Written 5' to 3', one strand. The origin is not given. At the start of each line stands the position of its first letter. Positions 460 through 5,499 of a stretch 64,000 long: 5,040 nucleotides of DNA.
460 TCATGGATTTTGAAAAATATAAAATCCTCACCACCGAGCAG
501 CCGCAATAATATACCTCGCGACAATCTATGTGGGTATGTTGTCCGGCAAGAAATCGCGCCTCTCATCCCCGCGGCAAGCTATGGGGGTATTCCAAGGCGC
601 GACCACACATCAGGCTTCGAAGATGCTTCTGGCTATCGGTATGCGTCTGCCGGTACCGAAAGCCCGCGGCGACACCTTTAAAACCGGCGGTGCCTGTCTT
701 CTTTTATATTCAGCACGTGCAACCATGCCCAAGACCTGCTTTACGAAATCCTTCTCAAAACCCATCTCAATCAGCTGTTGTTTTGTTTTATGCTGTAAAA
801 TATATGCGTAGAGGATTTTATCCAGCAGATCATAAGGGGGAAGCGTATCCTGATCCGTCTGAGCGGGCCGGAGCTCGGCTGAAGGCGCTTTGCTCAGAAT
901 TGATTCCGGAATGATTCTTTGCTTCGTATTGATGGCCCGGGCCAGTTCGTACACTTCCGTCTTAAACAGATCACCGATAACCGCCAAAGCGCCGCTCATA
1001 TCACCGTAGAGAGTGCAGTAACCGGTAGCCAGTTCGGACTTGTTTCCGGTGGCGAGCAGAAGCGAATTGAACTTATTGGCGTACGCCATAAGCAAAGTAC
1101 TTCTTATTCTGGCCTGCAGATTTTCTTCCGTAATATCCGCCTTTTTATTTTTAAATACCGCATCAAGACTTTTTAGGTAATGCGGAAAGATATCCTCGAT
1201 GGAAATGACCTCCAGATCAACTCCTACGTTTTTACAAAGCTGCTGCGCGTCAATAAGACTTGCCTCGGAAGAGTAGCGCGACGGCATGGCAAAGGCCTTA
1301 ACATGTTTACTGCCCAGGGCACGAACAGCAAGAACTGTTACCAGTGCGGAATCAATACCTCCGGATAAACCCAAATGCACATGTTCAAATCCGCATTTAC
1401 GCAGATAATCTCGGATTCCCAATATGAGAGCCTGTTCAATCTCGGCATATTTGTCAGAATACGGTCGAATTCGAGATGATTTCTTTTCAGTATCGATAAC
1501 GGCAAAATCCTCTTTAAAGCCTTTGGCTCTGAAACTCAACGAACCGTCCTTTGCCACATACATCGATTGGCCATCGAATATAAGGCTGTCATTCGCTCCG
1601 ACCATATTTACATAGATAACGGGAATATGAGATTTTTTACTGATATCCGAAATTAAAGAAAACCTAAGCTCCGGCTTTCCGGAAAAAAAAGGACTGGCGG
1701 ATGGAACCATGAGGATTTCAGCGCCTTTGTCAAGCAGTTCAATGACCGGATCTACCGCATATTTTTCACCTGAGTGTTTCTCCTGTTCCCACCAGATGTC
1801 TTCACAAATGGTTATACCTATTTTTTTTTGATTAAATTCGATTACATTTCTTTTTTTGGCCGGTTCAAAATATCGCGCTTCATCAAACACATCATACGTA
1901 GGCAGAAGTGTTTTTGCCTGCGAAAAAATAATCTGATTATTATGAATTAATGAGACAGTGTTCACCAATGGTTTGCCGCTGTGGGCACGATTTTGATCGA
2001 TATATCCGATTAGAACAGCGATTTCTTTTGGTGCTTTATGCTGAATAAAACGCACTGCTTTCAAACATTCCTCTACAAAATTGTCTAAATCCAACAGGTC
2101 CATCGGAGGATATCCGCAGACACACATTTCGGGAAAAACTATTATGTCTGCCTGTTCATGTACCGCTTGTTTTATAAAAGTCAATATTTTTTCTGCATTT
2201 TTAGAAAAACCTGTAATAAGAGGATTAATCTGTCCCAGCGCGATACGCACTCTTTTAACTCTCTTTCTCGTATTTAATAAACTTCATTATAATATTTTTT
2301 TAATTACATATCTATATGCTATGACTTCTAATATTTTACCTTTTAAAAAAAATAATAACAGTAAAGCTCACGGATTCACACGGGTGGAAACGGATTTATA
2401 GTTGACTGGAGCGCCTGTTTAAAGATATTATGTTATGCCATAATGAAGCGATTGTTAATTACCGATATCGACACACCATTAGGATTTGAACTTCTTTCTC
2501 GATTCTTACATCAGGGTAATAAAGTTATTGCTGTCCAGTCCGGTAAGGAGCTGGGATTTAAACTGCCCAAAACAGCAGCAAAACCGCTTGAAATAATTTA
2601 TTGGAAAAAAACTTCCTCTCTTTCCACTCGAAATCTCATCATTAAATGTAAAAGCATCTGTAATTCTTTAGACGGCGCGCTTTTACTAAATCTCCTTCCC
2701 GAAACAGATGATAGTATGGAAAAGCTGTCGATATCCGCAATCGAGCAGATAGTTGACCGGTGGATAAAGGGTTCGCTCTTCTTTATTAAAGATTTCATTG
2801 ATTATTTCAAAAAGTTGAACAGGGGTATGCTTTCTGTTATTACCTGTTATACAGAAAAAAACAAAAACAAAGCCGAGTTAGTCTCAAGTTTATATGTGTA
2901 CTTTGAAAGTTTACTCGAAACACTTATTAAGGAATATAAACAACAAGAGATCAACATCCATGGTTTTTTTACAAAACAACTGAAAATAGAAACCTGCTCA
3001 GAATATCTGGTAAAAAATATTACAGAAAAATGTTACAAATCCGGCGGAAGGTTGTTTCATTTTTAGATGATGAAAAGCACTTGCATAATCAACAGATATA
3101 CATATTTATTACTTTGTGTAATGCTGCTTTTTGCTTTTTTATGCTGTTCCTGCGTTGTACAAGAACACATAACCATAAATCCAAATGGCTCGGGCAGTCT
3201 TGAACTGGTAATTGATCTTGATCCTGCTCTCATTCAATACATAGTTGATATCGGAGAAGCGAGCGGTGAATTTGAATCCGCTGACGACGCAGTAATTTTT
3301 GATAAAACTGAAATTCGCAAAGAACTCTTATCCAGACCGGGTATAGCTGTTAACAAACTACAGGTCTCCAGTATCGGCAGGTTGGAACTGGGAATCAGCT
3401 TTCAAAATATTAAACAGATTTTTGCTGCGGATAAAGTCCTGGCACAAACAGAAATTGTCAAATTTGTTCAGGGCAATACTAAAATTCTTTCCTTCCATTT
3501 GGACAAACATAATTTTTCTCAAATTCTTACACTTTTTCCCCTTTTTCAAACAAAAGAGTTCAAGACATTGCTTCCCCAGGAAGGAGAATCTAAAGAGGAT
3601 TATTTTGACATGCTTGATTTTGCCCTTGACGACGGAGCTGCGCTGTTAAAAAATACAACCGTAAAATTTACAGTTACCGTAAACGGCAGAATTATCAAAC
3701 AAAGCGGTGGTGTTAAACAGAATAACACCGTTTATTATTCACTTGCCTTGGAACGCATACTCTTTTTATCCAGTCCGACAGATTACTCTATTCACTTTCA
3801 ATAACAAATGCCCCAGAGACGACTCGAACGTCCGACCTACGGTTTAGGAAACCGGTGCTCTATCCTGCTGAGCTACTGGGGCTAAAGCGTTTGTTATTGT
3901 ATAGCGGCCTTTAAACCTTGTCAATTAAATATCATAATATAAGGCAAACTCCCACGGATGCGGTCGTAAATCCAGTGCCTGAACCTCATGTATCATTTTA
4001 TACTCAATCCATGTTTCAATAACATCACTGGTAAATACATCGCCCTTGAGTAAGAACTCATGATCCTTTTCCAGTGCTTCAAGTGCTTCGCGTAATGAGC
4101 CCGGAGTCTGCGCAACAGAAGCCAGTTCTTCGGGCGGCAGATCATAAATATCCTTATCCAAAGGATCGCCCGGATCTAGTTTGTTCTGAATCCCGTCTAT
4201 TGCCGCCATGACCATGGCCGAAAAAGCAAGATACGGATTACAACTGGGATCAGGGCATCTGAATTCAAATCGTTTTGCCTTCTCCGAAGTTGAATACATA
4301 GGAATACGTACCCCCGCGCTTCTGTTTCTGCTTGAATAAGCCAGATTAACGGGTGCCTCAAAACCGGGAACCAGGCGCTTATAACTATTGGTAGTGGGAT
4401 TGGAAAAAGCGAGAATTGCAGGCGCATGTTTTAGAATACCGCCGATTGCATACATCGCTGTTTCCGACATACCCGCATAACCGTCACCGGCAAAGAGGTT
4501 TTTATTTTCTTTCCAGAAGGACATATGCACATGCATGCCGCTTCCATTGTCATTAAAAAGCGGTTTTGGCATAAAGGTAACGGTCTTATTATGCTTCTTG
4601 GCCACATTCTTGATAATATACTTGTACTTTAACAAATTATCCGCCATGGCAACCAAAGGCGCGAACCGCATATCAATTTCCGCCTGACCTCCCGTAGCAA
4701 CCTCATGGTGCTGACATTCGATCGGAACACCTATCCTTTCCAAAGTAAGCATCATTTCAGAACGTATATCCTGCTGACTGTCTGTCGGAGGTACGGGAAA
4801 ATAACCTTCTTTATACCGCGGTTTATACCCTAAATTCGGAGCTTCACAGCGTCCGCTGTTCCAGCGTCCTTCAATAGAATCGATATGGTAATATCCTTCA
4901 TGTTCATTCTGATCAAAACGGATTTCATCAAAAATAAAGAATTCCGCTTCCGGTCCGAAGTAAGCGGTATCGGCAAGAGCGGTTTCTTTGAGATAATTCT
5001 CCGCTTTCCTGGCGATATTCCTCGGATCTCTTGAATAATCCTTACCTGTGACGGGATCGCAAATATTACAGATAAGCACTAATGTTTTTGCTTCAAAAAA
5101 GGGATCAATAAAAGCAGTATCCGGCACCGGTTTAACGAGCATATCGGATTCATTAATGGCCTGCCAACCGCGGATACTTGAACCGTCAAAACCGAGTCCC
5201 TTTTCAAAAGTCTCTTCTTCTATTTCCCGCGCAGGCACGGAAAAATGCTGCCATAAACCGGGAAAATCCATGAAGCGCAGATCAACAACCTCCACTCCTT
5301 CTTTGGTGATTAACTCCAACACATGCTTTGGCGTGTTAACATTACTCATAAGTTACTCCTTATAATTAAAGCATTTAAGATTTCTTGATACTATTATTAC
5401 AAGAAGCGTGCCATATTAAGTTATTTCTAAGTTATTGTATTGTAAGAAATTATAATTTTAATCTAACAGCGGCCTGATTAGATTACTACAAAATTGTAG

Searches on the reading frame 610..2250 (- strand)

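Call 20: search_protein_families(library=pfam, proteins=[window:610-2250:-], max_evalue=0.00001)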
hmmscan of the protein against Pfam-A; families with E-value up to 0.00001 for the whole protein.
window:610-2250:- (546 aa): 2 families
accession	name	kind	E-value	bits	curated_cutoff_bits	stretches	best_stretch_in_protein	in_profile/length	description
PF02540.23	NAD_synthase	-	1e-75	254.4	21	1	274-520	4-242/242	NAD synthase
PF00795.27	CN_hydrolase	-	1.6e-25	90.4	23.2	1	2-252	1-242/256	Carbon-nitrogen hydrolase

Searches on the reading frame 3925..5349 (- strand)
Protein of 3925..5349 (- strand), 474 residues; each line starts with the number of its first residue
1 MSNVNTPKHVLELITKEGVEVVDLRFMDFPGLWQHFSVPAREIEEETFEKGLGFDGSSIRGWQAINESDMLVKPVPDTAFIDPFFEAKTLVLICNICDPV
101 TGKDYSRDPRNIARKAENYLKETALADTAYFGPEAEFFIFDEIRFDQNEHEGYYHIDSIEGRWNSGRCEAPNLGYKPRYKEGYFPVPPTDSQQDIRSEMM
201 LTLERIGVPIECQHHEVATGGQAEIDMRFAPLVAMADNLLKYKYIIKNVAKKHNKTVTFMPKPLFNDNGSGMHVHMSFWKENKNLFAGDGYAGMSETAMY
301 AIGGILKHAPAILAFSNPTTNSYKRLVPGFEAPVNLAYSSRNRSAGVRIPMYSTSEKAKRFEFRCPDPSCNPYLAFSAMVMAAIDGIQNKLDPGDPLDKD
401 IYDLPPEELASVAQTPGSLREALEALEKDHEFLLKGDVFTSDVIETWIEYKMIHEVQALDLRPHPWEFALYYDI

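Call 20: search_protein_families(library=pfam, proteins=[window:3925-5349:-], max_evalue=0.00001)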
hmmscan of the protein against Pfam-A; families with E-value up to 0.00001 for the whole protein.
window:3925-5349:- (474 aa): 2 families
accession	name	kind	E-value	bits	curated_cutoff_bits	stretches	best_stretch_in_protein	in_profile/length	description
PF00120.29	Gln-synt_C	-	3e-136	454.5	24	1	107-471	2-344/344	Glutamine synthetase, catalytic domain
PF03951.24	Gln-synt_N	-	1.4e-32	111.6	33.4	1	19-99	2-82/82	Glutamine synthetase, beta-Grasp domain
